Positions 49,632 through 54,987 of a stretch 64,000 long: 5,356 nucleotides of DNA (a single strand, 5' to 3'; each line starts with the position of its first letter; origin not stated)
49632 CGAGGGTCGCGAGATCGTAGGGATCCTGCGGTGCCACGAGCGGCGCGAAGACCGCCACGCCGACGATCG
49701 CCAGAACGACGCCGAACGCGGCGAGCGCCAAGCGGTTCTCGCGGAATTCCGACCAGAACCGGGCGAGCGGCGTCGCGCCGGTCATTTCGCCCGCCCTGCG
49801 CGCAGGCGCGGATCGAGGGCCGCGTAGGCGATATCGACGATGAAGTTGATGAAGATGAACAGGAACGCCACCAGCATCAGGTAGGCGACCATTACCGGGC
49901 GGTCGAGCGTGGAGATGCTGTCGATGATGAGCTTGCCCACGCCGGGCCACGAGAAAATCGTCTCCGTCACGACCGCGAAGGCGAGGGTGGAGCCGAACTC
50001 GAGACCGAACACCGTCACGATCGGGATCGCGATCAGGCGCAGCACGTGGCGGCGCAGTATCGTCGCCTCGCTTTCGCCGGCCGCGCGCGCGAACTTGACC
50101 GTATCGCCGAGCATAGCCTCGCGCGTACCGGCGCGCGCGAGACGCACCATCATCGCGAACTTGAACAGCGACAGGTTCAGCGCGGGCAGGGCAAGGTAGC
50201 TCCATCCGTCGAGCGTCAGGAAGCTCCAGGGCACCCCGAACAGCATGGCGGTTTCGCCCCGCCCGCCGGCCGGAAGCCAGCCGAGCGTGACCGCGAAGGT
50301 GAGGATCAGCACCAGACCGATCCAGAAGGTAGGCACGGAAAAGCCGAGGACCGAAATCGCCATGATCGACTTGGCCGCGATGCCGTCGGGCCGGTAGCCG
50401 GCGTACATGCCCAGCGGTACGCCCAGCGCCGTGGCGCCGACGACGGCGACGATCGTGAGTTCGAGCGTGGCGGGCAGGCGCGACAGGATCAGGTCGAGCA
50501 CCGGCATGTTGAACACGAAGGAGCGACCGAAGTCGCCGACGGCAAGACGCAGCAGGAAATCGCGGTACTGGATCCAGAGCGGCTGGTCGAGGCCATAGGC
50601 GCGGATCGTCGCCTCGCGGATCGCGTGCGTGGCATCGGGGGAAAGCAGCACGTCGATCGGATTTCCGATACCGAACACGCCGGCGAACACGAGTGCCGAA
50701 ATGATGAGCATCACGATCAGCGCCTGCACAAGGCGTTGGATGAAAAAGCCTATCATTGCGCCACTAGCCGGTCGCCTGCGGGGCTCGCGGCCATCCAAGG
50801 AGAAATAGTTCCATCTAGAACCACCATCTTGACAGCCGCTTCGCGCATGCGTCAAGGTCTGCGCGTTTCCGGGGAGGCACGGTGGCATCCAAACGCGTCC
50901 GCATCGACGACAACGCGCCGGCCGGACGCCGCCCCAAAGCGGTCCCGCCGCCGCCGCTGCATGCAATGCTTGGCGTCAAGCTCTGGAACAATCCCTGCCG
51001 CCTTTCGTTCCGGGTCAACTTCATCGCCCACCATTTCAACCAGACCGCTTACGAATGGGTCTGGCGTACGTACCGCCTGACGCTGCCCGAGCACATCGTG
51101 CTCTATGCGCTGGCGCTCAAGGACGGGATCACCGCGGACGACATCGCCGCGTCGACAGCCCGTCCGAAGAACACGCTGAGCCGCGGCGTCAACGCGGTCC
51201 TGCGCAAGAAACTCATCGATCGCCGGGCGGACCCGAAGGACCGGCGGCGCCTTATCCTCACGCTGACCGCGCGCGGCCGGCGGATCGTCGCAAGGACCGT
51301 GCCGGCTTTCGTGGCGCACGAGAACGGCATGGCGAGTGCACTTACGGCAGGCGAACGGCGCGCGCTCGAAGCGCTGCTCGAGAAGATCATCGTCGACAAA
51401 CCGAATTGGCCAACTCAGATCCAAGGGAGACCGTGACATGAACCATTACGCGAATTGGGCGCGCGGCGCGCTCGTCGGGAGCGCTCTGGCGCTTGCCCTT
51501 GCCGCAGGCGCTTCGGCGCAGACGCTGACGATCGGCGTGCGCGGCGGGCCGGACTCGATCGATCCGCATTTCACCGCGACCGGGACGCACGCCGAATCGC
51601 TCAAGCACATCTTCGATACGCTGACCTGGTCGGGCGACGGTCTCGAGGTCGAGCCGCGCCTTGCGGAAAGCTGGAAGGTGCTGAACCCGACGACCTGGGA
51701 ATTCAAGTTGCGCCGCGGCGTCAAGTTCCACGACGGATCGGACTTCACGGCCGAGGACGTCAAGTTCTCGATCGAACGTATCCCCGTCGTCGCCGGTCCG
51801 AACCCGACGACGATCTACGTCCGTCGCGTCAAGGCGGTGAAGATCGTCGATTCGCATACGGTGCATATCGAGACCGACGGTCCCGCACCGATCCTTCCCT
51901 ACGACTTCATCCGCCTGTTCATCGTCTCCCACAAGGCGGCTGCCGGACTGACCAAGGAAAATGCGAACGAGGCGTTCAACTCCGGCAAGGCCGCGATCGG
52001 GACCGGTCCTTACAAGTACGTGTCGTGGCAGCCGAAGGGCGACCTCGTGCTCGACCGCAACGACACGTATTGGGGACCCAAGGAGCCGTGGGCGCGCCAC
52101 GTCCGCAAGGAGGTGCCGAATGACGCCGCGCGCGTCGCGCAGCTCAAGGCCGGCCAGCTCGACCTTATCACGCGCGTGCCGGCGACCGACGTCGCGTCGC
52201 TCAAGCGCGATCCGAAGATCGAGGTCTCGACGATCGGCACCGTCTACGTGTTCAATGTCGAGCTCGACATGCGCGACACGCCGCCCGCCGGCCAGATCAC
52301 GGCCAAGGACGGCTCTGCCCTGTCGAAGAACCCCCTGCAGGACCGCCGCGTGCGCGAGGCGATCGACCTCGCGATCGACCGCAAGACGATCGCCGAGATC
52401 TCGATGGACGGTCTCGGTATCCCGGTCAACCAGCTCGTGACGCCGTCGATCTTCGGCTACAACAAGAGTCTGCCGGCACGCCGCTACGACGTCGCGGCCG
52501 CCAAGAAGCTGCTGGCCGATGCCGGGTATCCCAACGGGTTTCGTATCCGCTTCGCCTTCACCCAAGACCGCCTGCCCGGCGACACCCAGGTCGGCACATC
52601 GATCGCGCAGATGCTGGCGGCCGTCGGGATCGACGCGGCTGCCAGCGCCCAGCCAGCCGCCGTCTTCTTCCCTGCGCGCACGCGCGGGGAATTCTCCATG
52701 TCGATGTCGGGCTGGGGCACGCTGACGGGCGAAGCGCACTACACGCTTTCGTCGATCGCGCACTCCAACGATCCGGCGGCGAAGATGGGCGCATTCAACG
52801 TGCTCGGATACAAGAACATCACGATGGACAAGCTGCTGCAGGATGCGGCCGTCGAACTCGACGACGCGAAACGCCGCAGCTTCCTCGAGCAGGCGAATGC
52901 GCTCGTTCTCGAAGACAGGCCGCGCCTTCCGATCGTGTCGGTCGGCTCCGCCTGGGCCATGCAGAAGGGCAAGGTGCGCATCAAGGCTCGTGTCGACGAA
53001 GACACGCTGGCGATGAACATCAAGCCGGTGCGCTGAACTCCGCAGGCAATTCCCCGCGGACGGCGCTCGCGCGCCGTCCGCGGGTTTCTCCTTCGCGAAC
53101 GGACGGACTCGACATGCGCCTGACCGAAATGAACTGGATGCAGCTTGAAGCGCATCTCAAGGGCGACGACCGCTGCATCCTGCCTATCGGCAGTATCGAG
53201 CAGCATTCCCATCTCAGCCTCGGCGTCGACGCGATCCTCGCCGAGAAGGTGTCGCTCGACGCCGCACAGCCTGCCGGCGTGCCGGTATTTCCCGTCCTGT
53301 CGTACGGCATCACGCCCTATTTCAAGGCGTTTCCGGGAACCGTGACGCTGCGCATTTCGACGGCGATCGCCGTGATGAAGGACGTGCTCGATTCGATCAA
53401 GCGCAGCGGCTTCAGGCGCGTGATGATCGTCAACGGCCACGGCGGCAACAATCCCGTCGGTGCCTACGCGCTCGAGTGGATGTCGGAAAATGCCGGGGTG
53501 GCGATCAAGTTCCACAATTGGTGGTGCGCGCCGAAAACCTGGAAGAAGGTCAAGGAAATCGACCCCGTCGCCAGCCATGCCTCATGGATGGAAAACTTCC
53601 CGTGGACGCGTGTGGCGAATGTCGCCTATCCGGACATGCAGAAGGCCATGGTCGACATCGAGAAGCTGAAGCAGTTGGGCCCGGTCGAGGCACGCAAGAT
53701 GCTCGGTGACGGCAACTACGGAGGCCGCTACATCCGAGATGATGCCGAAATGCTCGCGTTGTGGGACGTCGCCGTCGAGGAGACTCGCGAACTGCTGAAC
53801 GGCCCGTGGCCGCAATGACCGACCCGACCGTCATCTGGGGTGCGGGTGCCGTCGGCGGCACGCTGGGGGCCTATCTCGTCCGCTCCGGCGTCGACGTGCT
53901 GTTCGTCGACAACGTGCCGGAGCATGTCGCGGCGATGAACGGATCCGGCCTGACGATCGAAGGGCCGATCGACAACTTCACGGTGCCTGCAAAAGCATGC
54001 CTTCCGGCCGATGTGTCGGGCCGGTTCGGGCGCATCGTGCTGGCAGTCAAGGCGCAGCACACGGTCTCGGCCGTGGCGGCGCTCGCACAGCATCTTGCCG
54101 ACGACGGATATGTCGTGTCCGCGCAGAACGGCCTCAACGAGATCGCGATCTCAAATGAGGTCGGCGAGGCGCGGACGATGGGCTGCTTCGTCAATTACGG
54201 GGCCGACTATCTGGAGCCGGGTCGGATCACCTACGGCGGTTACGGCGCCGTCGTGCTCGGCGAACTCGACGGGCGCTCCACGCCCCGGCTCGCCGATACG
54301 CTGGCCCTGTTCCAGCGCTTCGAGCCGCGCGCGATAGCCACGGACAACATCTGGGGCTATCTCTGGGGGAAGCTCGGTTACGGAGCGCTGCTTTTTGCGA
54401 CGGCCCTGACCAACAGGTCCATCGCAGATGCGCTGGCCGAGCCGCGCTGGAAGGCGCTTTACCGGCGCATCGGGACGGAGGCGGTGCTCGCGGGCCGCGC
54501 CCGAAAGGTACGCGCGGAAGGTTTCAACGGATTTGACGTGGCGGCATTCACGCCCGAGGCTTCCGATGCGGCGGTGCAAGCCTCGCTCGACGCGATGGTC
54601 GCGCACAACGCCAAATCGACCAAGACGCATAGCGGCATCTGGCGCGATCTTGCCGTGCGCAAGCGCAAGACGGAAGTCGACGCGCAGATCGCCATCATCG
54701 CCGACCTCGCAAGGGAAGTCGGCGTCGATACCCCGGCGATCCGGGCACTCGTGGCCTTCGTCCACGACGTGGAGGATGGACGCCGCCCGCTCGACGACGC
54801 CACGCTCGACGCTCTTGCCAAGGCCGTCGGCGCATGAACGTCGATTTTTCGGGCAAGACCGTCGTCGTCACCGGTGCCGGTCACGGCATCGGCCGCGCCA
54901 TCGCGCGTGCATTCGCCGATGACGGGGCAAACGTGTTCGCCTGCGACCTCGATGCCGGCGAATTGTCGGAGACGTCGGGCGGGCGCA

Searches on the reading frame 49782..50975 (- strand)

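Call 28: search_protein_families(library=pfam, proteins=[window:49782-50975:-], max_evalue=0.00001)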
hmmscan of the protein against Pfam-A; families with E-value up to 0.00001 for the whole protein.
window:49782-50975:- (397 aa): 2 families
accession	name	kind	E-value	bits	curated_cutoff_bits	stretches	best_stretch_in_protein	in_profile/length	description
PF00528.27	BPD_transp_1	-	2.3e-33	115.9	26.4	1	185-392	1-183/184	Binding-protein-dependent transport system inner membrane component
PF19300.4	BPD_transp_1_N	-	7.5e-10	39.4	23.8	1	74-174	1-114/114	Binding-prot-dependent transport system membrane comp, N-term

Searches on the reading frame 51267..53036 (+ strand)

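Call 28: search_protein_families(library=pfam, proteins=[window:51267-53036:+], max_evalue=0.00001)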
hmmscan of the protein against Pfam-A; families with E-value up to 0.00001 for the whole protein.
window:51267-53036:+ (589 aa): 1 family
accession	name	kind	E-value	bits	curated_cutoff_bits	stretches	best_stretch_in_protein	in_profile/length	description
PF00496.27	SBP_bac_5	-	4.8e-87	292.9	32.4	1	127-502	1-365/368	Bacterial extracellular solute-binding proteins, family 5 Middle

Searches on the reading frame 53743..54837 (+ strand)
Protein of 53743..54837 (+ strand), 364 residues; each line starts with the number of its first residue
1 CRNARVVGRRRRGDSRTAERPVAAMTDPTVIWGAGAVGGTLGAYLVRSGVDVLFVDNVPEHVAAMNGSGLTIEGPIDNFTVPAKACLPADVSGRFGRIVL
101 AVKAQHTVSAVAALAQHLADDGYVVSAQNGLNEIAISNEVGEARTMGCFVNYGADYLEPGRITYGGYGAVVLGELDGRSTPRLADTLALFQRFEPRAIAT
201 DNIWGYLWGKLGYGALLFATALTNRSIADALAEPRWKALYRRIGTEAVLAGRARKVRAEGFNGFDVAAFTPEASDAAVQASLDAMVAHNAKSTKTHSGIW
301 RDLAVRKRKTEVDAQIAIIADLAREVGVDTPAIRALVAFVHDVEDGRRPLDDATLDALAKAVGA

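Call 28: search_protein_families(library=pfam, proteins=[window:53743-54837:+], max_evalue=0.00001)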
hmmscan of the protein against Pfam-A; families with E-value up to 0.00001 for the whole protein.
window:53743-54837:+ (364 aa): 2 families
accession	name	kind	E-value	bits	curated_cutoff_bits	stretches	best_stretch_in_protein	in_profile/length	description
PF02558.23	ApbA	-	2.1e-26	92.8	22.2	1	30-176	2-149/150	Ketopantoate reductase PanE/ApbA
PF08546.17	ApbA_C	-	1.2e-11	45.5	22.7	1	203-343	2-124/125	Ketopantoate reductase PanE/ApbA C terminal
